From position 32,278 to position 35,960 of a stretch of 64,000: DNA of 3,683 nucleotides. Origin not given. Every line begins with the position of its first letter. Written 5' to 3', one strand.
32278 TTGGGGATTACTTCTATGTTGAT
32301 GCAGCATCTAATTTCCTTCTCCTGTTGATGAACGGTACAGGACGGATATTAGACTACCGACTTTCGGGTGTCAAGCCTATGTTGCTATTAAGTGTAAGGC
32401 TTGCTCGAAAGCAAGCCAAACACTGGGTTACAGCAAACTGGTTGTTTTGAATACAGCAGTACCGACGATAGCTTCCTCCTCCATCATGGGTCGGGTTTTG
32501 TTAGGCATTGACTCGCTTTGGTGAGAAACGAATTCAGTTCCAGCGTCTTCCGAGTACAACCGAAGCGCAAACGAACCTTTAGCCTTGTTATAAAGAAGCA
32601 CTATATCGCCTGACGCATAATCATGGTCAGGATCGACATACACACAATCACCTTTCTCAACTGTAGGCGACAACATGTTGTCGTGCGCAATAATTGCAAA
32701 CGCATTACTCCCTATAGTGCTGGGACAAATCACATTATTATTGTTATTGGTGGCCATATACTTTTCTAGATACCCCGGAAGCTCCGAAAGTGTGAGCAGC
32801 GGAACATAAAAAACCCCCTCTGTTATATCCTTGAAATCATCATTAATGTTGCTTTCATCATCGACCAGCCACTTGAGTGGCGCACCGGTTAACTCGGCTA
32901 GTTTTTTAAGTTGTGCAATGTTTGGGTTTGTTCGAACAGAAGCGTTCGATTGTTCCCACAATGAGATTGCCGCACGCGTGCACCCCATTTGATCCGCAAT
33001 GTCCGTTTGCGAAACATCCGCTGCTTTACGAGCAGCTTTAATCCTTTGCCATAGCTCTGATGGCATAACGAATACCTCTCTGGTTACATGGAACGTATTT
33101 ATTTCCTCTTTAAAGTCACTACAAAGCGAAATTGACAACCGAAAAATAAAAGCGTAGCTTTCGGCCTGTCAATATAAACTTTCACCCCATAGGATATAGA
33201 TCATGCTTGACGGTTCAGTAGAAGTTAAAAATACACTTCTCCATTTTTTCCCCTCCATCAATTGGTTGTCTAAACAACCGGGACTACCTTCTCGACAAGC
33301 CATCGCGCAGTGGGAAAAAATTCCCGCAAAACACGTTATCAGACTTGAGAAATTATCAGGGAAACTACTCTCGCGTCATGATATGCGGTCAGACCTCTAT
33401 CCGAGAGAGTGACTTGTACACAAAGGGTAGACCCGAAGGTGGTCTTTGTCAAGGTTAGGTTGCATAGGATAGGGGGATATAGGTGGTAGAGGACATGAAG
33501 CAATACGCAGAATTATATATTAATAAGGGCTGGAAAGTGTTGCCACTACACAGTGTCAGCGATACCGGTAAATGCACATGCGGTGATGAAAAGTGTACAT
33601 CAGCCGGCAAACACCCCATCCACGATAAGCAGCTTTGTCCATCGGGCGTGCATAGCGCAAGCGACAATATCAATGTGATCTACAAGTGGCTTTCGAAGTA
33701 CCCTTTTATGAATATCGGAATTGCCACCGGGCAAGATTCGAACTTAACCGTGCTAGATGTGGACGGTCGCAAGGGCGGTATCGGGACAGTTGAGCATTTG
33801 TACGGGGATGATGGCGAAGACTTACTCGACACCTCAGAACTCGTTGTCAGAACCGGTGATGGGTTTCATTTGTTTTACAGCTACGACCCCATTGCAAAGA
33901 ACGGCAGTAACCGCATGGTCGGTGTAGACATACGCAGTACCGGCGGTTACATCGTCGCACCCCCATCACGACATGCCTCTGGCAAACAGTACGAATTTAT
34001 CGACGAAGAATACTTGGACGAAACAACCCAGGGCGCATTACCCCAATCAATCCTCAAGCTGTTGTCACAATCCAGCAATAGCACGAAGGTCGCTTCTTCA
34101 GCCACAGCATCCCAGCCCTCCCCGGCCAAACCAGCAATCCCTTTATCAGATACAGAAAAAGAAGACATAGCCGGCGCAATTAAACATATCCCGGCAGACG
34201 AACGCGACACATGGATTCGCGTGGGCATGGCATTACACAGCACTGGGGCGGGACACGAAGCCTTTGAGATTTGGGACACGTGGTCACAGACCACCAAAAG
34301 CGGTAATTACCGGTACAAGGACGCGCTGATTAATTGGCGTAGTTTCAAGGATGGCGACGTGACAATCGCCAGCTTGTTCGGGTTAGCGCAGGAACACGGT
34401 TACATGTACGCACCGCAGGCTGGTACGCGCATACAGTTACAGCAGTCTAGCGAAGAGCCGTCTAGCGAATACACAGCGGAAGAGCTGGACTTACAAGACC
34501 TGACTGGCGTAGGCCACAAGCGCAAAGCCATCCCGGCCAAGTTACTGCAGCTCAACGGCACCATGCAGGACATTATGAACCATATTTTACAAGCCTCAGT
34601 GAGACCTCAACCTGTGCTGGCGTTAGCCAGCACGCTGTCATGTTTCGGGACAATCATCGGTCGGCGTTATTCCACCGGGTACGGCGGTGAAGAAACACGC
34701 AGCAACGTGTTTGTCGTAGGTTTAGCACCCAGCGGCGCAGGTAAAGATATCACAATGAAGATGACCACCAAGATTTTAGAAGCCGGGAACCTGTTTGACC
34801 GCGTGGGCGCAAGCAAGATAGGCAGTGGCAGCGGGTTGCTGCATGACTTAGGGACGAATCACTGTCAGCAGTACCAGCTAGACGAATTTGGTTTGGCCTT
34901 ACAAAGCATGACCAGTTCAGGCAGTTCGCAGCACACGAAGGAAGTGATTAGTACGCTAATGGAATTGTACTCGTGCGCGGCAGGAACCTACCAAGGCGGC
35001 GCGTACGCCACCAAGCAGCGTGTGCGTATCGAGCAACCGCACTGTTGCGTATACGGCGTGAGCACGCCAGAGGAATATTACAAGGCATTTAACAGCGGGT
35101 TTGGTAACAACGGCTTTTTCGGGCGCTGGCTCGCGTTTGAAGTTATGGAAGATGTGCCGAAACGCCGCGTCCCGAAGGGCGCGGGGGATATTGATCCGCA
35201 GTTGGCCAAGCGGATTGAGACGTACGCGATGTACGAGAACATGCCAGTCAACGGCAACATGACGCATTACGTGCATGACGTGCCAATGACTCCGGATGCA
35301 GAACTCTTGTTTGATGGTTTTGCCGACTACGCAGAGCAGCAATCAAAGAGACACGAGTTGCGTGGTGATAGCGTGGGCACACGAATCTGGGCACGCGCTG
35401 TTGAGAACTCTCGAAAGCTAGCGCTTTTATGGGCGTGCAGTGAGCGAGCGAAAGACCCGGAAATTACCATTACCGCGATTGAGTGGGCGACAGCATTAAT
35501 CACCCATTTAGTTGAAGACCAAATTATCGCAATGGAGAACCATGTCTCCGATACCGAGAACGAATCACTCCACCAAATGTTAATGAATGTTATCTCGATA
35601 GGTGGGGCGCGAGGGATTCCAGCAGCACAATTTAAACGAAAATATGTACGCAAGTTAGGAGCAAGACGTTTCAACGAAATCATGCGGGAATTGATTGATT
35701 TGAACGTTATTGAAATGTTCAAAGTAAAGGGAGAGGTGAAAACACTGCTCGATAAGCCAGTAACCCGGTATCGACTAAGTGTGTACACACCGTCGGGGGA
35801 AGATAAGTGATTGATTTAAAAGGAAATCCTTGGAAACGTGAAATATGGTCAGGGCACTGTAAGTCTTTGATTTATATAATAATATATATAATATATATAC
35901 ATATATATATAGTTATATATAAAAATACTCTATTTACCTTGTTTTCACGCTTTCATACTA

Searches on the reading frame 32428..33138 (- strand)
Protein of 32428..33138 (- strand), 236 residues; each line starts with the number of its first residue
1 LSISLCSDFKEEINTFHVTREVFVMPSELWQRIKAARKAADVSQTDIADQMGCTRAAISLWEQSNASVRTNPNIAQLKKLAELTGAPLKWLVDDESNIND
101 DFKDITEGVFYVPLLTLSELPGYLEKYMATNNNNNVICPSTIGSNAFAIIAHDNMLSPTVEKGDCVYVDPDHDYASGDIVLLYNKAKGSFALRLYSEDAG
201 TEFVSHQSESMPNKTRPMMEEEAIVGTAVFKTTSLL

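Call 40: search_protein_families(library=phrogs, proteins=[window:32428-33138:-], max_evalue=0.001)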
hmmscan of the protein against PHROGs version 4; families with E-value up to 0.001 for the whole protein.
window:32428-33138:- (236 aa): 11 families
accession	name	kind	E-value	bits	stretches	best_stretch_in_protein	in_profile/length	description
phrog_4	-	transcription regulation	2.2e-20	74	1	25-209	133-314/400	transcriptional repressor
phrog_2328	-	transcription regulation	1.3e-13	51.8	1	25-98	12-81/128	transcriptional repressor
phrog_8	-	transcription regulation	5.9e-13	50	1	24-116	72-150/346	transcriptional regulator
phrog_3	-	transcription regulation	7e-09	36.9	1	25-103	85-157/430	transcriptional repressor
phrog_1373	-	transcription regulation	7.5e-08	33.5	1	29-132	64-160/166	transcriptional regulator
phrog_2439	-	transcription regulation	7.7e-07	29.3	1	31-99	10-74/367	transcriptional regulator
phrog_4836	-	transcription regulation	6.5e-06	26.8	1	25-128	72-161/194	CII-like regulator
phrog_2967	-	transcription regulation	3e-05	24.7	1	29-101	11-79/225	transcriptional regulator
phrog_2104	-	unknown function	3.4e-05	25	1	30-81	41-88/103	-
phrog_8558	-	unknown function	9.3e-05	23.6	1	141-228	15-104/114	-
phrog_7241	-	transcription regulation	0.00089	20.3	0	33-92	66-121/122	transcriptional regulator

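Call 49: search_protein_families(library=pfam, proteins=[window:32428-33138:-], max_evalue=1)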
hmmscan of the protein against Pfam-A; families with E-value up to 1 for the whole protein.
window:32428-33138:- (236 aa): 6 families
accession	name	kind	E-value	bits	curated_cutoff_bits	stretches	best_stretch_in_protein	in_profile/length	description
PF01381.28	HTH_3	-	1.9e-09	37.9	23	1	33-91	1-55/55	Helix-turn-helix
PF12844.13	HTH_19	-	1.7e-06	28.3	30.2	1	31-93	2-60/64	Helix-turn-helix domain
PF00717.28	Peptidase_S24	-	4.1e-06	26.9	23.3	1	142-229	31-116/116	Peptidase S24-like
PF13560.12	HTH_31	-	8e-06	26.5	27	1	31-87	4-57/64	Helix-turn-helix domain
PF13384.12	HTH_23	-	0.0034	17.6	24.6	1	30-61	5-37/50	Homeodomain-like domain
PF13744.12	HTH_37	-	0.026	14.8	27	1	26-62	16-52/80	Helix-turn-helix domain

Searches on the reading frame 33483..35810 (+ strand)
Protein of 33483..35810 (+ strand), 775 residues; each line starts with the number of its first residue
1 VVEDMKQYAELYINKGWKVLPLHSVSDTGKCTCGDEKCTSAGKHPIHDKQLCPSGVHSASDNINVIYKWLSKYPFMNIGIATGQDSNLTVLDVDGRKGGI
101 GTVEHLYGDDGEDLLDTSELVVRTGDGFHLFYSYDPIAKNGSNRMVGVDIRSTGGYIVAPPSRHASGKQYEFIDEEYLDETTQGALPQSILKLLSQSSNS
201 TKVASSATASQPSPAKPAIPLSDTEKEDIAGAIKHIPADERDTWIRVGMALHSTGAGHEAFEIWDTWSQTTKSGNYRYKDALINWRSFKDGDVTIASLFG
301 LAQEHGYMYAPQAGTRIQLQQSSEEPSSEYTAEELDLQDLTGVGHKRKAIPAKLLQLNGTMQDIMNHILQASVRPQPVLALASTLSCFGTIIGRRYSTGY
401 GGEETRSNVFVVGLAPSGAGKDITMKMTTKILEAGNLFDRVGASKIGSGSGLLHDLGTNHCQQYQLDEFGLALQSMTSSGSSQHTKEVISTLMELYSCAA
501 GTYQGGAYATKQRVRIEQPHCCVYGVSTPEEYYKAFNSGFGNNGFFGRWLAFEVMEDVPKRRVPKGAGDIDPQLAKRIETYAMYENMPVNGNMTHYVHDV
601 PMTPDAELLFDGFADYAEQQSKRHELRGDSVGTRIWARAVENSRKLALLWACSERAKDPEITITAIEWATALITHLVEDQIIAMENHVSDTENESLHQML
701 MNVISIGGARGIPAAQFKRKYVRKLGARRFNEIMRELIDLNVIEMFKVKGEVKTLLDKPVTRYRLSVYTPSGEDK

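Call 40: search_protein_families(library=phrogs, proteins=[window:33483-35810:+], max_evalue=0.001)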
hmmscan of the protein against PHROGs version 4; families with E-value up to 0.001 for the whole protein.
window:33483-35810:+ (775 aa): 13 families
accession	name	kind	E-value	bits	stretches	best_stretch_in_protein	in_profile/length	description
phrog_3022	-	DNA, RNA and nucleotide metabolism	4e-97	327.5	1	9-744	5-768/788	DNA primase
phrog_1156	-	DNA, RNA and nucleotide metabolism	4.7e-34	119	1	3-310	11-314/855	DNA primase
phrog_10514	-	DNA, RNA and nucleotide metabolism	2.2e-21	76.8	1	379-742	362-727/750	DNA primase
phrog_5852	-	DNA, RNA and nucleotide metabolism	1e-18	68.5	1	11-173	72-228/242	DNA polymerase/primase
phrog_906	-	DNA, RNA and nucleotide metabolism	5.2e-13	49.6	1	6-202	25-251/872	DNA polymerase/primase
phrog_5177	-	DNA, RNA and nucleotide metabolism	3.3e-11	42.8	1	5-180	20-176/876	DNA polymerase/primase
phrog_695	-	DNA, RNA and nucleotide metabolism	6e-10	39.5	1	3-212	6-195/704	DNA polymerase/primase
phrog_5311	-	DNA, RNA and nucleotide metabolism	6.9e-10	38.8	1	482-746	406-665/692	helicase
phrog_29234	-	unknown function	8.5e-10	38.3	1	225-315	239-328/887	-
phrog_2597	-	DNA, RNA and nucleotide metabolism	2.4e-09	37.3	1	226-314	4-93/747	DNA primase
phrog_15962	-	DNA, RNA and nucleotide metabolism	1.8e-08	34.1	1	221-321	238-344/835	DNA primase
phrog_2373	-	DNA, RNA and nucleotide metabolism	9.6e-06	25.5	0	379-429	83-133/515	DNA helicase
phrog_14296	-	DNA, RNA and nucleotide metabolism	0.00078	19.5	0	382-556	24-208/417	DNA primase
